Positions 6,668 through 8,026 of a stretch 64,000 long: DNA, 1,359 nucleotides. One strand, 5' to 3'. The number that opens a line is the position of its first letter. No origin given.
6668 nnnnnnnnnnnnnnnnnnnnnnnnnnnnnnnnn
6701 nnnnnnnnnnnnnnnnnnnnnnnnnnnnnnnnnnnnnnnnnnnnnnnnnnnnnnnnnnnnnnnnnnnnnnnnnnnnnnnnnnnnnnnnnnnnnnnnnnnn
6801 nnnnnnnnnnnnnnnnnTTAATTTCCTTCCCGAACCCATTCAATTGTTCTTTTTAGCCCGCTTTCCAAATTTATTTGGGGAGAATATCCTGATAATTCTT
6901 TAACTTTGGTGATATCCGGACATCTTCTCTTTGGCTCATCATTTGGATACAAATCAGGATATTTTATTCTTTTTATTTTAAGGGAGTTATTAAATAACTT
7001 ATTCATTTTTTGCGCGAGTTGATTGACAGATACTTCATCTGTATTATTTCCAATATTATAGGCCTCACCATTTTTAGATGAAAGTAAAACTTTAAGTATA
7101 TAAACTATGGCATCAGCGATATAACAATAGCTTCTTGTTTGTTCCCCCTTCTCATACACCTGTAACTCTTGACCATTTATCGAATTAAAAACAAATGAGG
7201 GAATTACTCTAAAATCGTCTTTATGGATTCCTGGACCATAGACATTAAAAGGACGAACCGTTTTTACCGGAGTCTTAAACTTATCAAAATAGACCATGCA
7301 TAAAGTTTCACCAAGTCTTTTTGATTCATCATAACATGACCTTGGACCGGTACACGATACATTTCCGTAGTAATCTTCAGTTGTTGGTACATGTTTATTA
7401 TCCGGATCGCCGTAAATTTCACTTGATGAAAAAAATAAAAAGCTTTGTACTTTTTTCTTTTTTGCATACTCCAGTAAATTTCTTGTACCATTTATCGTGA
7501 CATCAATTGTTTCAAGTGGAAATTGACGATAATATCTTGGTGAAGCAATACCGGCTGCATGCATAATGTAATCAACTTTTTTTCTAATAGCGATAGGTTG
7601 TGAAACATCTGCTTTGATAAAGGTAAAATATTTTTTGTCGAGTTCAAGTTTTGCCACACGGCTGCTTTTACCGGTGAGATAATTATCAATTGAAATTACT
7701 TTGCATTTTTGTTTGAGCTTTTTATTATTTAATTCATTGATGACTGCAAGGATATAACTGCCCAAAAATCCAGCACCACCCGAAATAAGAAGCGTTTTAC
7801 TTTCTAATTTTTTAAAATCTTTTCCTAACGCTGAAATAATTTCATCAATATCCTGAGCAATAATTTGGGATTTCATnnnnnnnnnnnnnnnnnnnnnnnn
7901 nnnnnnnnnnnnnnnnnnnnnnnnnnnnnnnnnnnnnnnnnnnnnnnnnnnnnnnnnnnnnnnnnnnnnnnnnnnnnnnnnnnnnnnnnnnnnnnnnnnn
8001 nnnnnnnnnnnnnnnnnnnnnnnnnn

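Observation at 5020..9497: Five-gene translationally coupled operon predicted to make a C-methyl-branched sugar from a UDP-4-keto-pentose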

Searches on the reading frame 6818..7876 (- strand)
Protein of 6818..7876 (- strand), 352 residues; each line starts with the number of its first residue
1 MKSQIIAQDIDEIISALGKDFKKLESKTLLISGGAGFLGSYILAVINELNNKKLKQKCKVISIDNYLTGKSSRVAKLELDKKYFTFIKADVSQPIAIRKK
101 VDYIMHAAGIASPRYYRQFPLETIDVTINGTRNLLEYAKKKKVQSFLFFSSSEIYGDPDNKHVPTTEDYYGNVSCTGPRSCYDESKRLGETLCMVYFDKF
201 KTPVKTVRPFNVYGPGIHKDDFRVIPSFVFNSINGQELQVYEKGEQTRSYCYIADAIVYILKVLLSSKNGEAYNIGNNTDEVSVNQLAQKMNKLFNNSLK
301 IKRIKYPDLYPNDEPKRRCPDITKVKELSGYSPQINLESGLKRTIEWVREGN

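Call 5: search_protein_families(library=pfam, proteins=[window:6818-7876:-], max_evalue=0.001)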
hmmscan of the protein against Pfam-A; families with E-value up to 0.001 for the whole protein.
window:6818-7876:- (352 aa): 5 families
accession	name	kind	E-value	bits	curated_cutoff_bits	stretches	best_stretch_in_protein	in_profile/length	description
PF01370.27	Epimerase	-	9.1e-47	159.9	20.9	1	30-276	2-240/240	NAD dependent epimerase/dehydratase family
PF16363.11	GDP_Man_Dehyd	-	2.5e-35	122.9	27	1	30-344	1-332/332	GDP-mannose 4,6 dehydratase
PF01073.25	3Beta_HSD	-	1.2e-17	64.3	22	1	30-295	1-268/280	3-beta hydroxysteroid dehydrogenase/isomerase family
PF02719.21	Polysacc_synt_2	-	6.2e-12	45.7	20.2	1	29-151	1-128/293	Polysaccharide biosynthesis protein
PF07993.18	NAD_binding_4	-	9.3e-10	38.5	20.1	1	84-217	63-215/258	Male sterility protein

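Call 6: search_protein_families(library=ncbifam, proteins=[window:6818-7876:-], max_evalue=0.001)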
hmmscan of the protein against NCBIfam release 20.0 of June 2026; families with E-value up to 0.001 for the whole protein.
window:6818-7876:- (352 aa): 23 families
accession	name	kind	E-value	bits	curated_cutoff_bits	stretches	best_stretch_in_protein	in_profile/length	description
TIGR01181.1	dTDP_gluc_dehyt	equivalog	9.1e-36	123.5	365.1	1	29-349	2-312/321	dTDP-glucose 4,6-dehydratase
TIGR04180.1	EDH_00030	hypoth_equivalog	4.2e-33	114.7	475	1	30-335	2-296/297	NAD-dependent 4,6-dehydratase LegB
NF007490.0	PRK10084.1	subfamily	6.2e-28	97.8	649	1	29-348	3-334/361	dTDP-glucose 4,6-dehydratase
NF011728.1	PRK15181.1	equivalog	4.9e-26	91.5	760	1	24-348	13-337/348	Vi polysaccharide biosynthesis UDP-N-acetylglucosaminuronic acid C-4 epimerase TviC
NF008872.0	PRK11908.1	equivalog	2.1e-25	89.5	294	1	27-349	2-336/349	bifunctional UDP-4-keto-pentose/UDP-xylose synthase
TIGR02197.1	heptose_epim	equivalog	3.6e-25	88.8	274.6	1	29-349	1-314/316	ADP-glyceromanno-heptose 6-epimerase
NF007582.0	PRK10217.1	equivalog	3.9e-25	88.7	698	1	27-348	2-331/355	dTDP-glucose 4,6-dehydratase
TIGR01179.1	galE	equivalog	1.8e-23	82.9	262.3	2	29-215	2-179/332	UDP-glucose 4-epimerase GalE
NF005998.1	PRK08125.1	equivalog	9.3e-23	80.5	777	1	25-347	314-648/649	bifunctional UDP-4-amino-4-deoxy-L-arabinose formyltransferase/UDP-glucuronic acid oxidase ArnA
NF047922.1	GDPFucSynFcl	equivalog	1.1e-16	61.1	500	1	91-348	45-301/308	GDP-L-fucose synthase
TIGR02622.1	CDP_4_6_dhtase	equivalog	2.7e-15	56.4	278.45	1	26-349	4-331/352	CDP-glucose 4,6-dehydratase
NF007956.0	PRK10675.1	subfamily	2.2e-12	46.7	394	1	29-192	3-159/338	UDP-glucose 4-epimerase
NF008360.0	PRK11150.1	equivalog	1.5e-11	44.1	452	1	29-347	2-305/310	ADP-glyceromanno-heptose 6-epimerase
NF043036.1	ErythonDh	equivalog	5.4e-11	42.3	325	1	29-196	3-163/321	D-erythronate dehydrogenase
TIGR01746.1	Thioester-redct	subfamily_domain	1.5e-09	37.6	213.35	1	96-300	84-285/371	thioester reductase domain-containing protein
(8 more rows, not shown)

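Call 7: search_solved_structures(query=window:6818-7876:-, max_evalue=1e-10, show_alignments=2)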
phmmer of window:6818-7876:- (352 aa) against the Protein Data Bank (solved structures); distinct sequences matched with E-value up to 1e-10: 73 (the best 60 are shown).
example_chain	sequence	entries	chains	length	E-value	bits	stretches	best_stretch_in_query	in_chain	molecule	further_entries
2b69_A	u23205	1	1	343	8.9e-58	199.3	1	25-349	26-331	UDP-glucuronate decarboxylase 1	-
4gll_A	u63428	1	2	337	1.2e-57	198.9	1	25-349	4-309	UDP-glucuronic acid decarboxylase 1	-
4m55_A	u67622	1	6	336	6.8e-57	196.4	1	25-349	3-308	UDP-glucuronic acid decarboxylase 1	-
4lk3_A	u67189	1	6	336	9.4e-57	195.9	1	25-349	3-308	UDP-glucuronic acid decarboxylase 1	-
8vr2_A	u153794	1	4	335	3.8e-34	121.6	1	24-348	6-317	NAD-dependent epimerase/dehydratase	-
8v4g_A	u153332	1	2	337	1.1e-29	106.9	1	13-351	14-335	Putative nucleotide sugar dehydratase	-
8v4h_A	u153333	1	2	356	1.2e-29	106.8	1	13-351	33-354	Putative nucleotide sugar dehydratase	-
3ru9_A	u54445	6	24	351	3.8e-27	98.6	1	26-348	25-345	WbgU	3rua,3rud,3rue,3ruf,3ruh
3ru7_A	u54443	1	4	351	3.8e-27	98.6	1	26-348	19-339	WbgU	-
3lu1_A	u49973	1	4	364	4.1e-27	98.5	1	26-348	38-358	WbgU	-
3ruc_A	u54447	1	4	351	4.7e-27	98.3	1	26-348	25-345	WbgU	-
6zl6_A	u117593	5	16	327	2e-26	96.2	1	29-349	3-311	Epimerase domain-containing protein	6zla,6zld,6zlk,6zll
6pmh_A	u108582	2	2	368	2.5e-26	95.9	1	10-350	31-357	UDP-glucose 4-epimerase related protein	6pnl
6zlj_A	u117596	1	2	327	7.2e-26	94.4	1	29-349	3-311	Epimerase domain-containing protein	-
1sb8_A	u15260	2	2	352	4.8e-25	91.7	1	25-347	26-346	wbpP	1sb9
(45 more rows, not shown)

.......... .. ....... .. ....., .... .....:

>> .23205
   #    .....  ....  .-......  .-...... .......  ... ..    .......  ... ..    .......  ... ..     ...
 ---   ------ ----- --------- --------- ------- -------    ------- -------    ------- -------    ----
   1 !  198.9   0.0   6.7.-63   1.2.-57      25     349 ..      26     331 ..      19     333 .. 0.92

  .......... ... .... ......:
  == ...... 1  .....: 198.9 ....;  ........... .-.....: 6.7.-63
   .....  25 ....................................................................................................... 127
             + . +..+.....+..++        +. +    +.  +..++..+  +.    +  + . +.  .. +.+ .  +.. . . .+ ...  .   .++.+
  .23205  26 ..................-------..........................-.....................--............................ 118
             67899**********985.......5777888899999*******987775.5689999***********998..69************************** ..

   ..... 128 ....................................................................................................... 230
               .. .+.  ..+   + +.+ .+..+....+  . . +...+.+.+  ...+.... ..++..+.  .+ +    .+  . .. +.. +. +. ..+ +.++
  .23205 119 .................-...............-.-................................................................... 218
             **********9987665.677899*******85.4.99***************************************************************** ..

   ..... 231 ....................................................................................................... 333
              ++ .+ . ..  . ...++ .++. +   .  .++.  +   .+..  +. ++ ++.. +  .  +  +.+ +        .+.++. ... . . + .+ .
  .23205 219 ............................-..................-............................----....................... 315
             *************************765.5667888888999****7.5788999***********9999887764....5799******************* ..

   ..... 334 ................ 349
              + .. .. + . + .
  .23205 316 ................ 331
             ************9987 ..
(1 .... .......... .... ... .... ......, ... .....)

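Call 16: find_homologous_proteins(query=window:6818-7876:-, max_evalue=1e-20)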
Query window:6818-7876:- (352 aa): 7989 proteins with E <= 1e-20 among 8000 candidates; the best 120 are listed.
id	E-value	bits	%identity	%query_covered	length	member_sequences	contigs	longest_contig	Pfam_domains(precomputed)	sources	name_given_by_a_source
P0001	3.4e-233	791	100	100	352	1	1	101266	PF16363.12,PF02719.22,PF01073.26,PF07993.19,PF01370.28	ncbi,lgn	-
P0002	2.9e-184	630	79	100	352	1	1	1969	PF16363.12,PF02719.22,PF01073.26,PF07993.19,PF01370.28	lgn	-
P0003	1.2e-182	625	76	99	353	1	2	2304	PF16363.12,PF02719.22,PF01073.26,PF07993.19,PF01370.28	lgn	-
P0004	7.4e-177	606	73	99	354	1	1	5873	PF16363.12,PF02719.22,PF01073.26,PF07993.19,PF01370.28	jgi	jgi:UDP-glucuronate decarboxylase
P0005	1.2e-171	589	73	99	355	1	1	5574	PF16363.12,PF02719.22,PF01073.26,PF07993.19,PF01370.28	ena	-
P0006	4.4e-164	564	70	99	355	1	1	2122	PF16363.12,PF02719.22,PF01073.26,PF07993.19,PF01370.28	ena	-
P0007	7.0e-144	497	61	99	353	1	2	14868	PF16363.12,PF02719.22,PF01073.26,PF07993.19,PF01370.28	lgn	-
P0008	1.0e-143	497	61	99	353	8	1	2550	PF16363.12,PF02719.22,PF01073.26,PF07993.19,PF01370.28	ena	-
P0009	8.9e-142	490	60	99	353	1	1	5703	PF16363.12,PF02719.22,PF01073.26,PF07993.19,PF01370.28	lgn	-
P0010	1.2e-141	490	60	99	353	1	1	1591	PF16363.12,PF02719.22,PF01073.26,PF07993.19,PF01370.28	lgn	-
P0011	1.8e-141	489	60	99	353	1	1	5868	PF16363.12,PF02719.22,PF01073.26,PF07993.19,PF01370.28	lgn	-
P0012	2.2e-141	489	60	99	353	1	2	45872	PF16363.12,PF02719.22,PF01073.26,PF07993.19,PF01370.28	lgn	-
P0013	3.5e-141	488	60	99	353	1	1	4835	PF16363.12,PF02719.22,PF01073.26,PF07993.19,PF01370.28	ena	-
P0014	4.9e-141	488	60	99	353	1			PF16363.12,PF02719.22,PF01073.26,PF07993.19,PF01370.28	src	-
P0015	5.0e-141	488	60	99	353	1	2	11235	PF16363.12,PF02719.22,PF01073.26,PF07993.19,PF01370.28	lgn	-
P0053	6.3e-133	461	57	99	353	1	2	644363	PF16363.12,PF02719.22,PF01073.26,PF07993.19,PF01370.28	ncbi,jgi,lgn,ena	-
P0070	2.7e-131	456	58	98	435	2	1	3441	PF16363.12,PF02719.22,PF01073.26,PF07993.19,PF08484.18,PF01370.28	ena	-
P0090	1.5e-129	450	57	99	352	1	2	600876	PF16363.12,PF02719.22,PF01073.26,PF07993.19,PF01370.28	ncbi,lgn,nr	ncbi:MAG: NAD-dependent epimerase/dehydratase family protein [Candidatus Levybacteria bacterium]|nr:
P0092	2.9e-129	449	55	99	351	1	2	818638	PF16363.12,PF02719.22,PF01073.26,PF07993.19,PF01370.28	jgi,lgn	jgi:nucleoside-diphosphate-sugar epimerase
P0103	2.4e-128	446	58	98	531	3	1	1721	PF16363.12,PF02719.22,PF01073.26,PF07993.19,PF08484.18,PF01370.28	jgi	-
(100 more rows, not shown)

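Call 17: find_encoding_contigs(protein=P0001, flank=8000, max_places=3)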
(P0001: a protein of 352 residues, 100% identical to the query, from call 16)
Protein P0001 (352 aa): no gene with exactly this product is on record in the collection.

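Call 18: find_encoding_contigs(protein=P0053, flank=8000, max_places=3)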
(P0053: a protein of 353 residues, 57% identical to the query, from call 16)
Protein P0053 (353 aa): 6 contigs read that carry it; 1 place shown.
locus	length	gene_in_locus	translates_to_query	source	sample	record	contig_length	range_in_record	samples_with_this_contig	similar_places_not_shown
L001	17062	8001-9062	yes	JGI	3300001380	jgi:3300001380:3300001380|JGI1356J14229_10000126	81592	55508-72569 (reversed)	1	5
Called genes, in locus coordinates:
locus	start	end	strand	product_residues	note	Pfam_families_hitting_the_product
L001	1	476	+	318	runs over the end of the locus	-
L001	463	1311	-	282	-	-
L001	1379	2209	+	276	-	PF00459:Inositol_P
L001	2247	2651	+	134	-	PF00190:Cupin_1 (faint), PF07883:Cupin_2 (weak)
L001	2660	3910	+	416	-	PF08421:Methyltransf_13, PF13489:Methyltransf_23, PF08241:Methyltransf_11 (weak), PF08242:Methyltransf_12, PF13649:Methyltransf_25 (faint), PF08484:Methyltransf_14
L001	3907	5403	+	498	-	-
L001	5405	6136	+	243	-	PF00535:Glycos_transf_2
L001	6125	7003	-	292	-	PF01370:Epimerase, PF04321:RmlD_sub_bind, PF16363:GDP_Man_Dehyd, PF07993:NAD_binding_4 (weak)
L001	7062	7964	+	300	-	PF13489:Methyltransf_23, PF08241:Methyltransf_11 (faint), PF08242:Methyltransf_12 (faint)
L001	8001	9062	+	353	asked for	PF01073:3Beta_HSD, PF01370:Epimerase, PF02719:Polysacc_synt_2 (weak), PF07993:NAD_binding_4, PF16363:GDP_Man_Dehyd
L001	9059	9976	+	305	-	PF01408:GFO_IDH_MocA, PF02894:GFO_IDH_MocA_C (weak)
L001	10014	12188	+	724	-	PF02366:PMT, PF13231:PMT_2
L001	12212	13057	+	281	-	PF00535:Glycos_transf_2, PF10111:Glyco_tranf_2_2 (faint), PF13641:Glyco_tranf_2_3 (weak)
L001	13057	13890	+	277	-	PF01522:Polysacc_deac_1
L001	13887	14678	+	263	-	PF00551:Formyl_trans_N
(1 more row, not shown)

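Call 19: find_encoding_contigs(protein=P0092, flank=8000, max_places=3)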
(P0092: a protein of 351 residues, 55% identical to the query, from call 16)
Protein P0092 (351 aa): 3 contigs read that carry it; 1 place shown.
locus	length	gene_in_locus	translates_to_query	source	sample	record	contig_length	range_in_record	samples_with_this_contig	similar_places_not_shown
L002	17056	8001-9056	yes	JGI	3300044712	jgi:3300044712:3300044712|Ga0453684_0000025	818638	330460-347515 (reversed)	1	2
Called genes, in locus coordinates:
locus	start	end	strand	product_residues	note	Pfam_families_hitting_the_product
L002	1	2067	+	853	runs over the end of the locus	PF00535:Glycos_transf_2, PF10111:Glyco_tranf_2_2 (faint), PF13641:Glyco_tranf_2_3 (weak), PF13231:PMT_2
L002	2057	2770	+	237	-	PF00535:Glycos_transf_2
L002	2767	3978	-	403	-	PF08421:Methyltransf_13, PF13489:Methyltransf_23, PF08484:Methyltransf_14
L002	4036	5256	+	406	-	PF01943:Polysacc_synt, PF04506:Rft-1 (faint), PF13440:Polysacc_synt_3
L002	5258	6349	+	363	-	PF00534:Glycos_transf_1, PF13524:Glyco_trans_1_2, PF13692:Glyco_trans_1_4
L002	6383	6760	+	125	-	-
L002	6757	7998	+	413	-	PF08421:Methyltransf_13, PF13489:Methyltransf_23, PF08241:Methyltransf_11 (weak), PF08242:Methyltransf_12, PF08484:Methyltransf_14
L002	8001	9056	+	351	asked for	PF01073:3Beta_HSD, PF01370:Epimerase, PF02719:Polysacc_synt_2, PF07993:NAD_binding_4, PF16363:GDP_Man_Dehyd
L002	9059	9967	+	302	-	PF01408:GFO_IDH_MocA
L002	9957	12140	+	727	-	PF00535:Glycos_transf_2, PF10111:Glyco_tranf_2_2, PF13641:Glyco_tranf_2_3, PF13231:PMT_2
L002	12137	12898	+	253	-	PF00535:Glycos_transf_2, PF10111:Glyco_tranf_2_2 (weak)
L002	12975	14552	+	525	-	PF13231:PMT_2 (weak)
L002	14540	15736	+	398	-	PF04932:Wzy_C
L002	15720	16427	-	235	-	PF17936:Big_6 (faint), PF12733:Cadherin-like (faint), PF19077:Big_13 (faint), PF09136:Glucodextran_B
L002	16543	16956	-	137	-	PF02823:ATP-synt_DE_N, PF00401:ATP-synt_DE (weak)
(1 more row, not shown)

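Call 22: find_related_loci(query=A1, collection=genome_contigs, flank=8000)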
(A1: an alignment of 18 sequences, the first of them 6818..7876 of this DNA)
Query A1 (352 aa) in genome_contigs; peptide patterns used: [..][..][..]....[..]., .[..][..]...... (x = any residue, [..] = any of these).
600 stretches matched a pattern (row limit reached: there are more); 595 encode a relative of the query (tblastn E <= 1e-3); the best 80 are kept; 80 distinct loci.
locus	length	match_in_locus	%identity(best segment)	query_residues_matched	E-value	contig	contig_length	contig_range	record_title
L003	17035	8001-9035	55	5-350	1e-133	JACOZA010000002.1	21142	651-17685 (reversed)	MAG: Candidatus Sungiibacteriota bacterium isolate NC_groundwater_193_Ag_S-0.1um_51_7 S4_GD2017_2_S1_scaffold_1557, whol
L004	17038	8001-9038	54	4-350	1e-131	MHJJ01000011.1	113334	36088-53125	MAG: Candidatus Harrisonbacteria bacterium RIFCSPLOWO2_01_FULL_44_18 rifcsplowo2_01_scaffold_697, whole genome shotgun s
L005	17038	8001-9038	52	3-349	2e-127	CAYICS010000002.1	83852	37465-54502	MAG TPA_asm: uncultured Candidatus Saccharibacteria bacterium isolate ERP119705_co1_1138 genome assembly, contig: NODE_1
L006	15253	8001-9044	54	1-351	4e-127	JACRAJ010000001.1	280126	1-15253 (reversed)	MAG: Candidatus Azambacteria bacterium isolate NC_groundwater_1590_Pr3_B-0.1um_43_109 SR-2_scaffold_141_642942, whole ge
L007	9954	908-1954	54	1-349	3e-126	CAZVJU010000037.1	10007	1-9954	MAG TPA_asm: uncultured Gammaproteobacteria bacterium isolate SRP050083_co3_9 genome assembly, contig: NODE_6558_length_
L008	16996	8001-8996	57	19-347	2e-126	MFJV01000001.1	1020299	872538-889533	MAG: Candidatus Gottesmanbacteria bacterium RIFCSPLOWO2_01_FULL_43_11b rifcsplowo2_01_scaffold_30, whole genome shotgun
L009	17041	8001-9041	54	3-350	1e-125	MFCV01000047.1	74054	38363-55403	MAG: Candidatus Daviesbacteria bacterium RIFCSPHIGHO2_02_FULL_36_13 rifcsphigho2_02_scaffold_875, whole genome shotgun s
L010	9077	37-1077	53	1-350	1e-124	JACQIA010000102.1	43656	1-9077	MAG: Candidatus Aenigmatarchaeota archaeon isolate NC_groundwater_1113_Ag_S-0.1um_37_102 S_p1_S3_coassembly_k141_2282248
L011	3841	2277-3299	53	5-345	1e-126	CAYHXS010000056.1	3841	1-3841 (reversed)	MAG TPA_asm: uncultured Candidatus Saccharibacteria bacterium isolate ERP119705_co17_1020 genome assembly, contig: NODE_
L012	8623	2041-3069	54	6-349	3e-124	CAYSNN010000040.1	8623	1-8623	MAG TPA_asm: uncultured Gammaproteobacteria bacterium isolate binchicken_co251_42 genome assembly, contig: NODE_11693_le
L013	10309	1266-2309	51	5-352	8e-124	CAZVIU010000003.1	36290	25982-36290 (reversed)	MAG TPA_asm: uncultured Gammaproteobacteria bacterium isolate binchicken_co21_267 genome assembly, contig: NODE_371_leng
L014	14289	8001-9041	52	3-350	1e-123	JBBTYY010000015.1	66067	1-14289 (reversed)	MAG: Patescibacteria group bacterium isolate H52-bin050_1 H52_bin050_1_000000000015, whole genome shotgun sequence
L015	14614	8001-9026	51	5-348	2e-123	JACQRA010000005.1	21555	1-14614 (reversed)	MAG: Candidatus Omnitrophota bacterium isolate NC_groundwater_1347_Ag_S-0.2um_61_33 S_p2_S4_coassembly_k141_225319, whol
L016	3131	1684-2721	53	3-349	2e-127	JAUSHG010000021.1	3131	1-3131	MAG: bacterium isolate E14_metabat.bin.176_sub E14_k141_1675247, whole genome shotgun sequence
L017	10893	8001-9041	49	1-349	3e-123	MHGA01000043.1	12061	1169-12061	MAG: Omnitrophica WOR_2 bacterium GWA2_63_20 gwa2_scaffold_8591, whole genome shotgun sequence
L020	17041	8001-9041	51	1-349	8e-122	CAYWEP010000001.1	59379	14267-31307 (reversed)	MAG TPA_asm: uncultured Gammaproteobacteria bacterium isolate SRP269290_co3_1003 genome assembly, contig: NODE_388_lengt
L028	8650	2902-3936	50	6-349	2e-115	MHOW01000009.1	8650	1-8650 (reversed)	MAG: Candidatus Staskawiczbacteria bacterium RIFCSPLOWO2_01_FULL_33_13 rifcsplowo2_01_scaffold_22046, whole genome shotg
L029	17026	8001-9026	48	5-350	5e-114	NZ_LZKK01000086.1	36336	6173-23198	Mycobacterium sp. E796 contig_176, whole genome shotgun sequence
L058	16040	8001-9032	49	3-349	7e-111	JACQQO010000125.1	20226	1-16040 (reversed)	MAG: Candidatus Omnitrophota bacterium isolate NC_groundwater_1335_Ag_S-0.2um_46_49 S_p2_S4_coassembly_k141_4074027, who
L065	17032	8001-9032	48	1-347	1e-106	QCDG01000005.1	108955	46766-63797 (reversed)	Prochlorococcus sp. AG-355-A09 Ga0115757_105, whole genome shotgun sequence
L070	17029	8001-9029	47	4-347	5e-105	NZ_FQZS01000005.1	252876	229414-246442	Lutispora thermophila DSM 19022, whole genome shotgun sequence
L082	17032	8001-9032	45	1-347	7e-101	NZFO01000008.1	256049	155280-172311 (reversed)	MAG: Magnetovibrio sp. isolate MED 129307, whole genome shotgun sequence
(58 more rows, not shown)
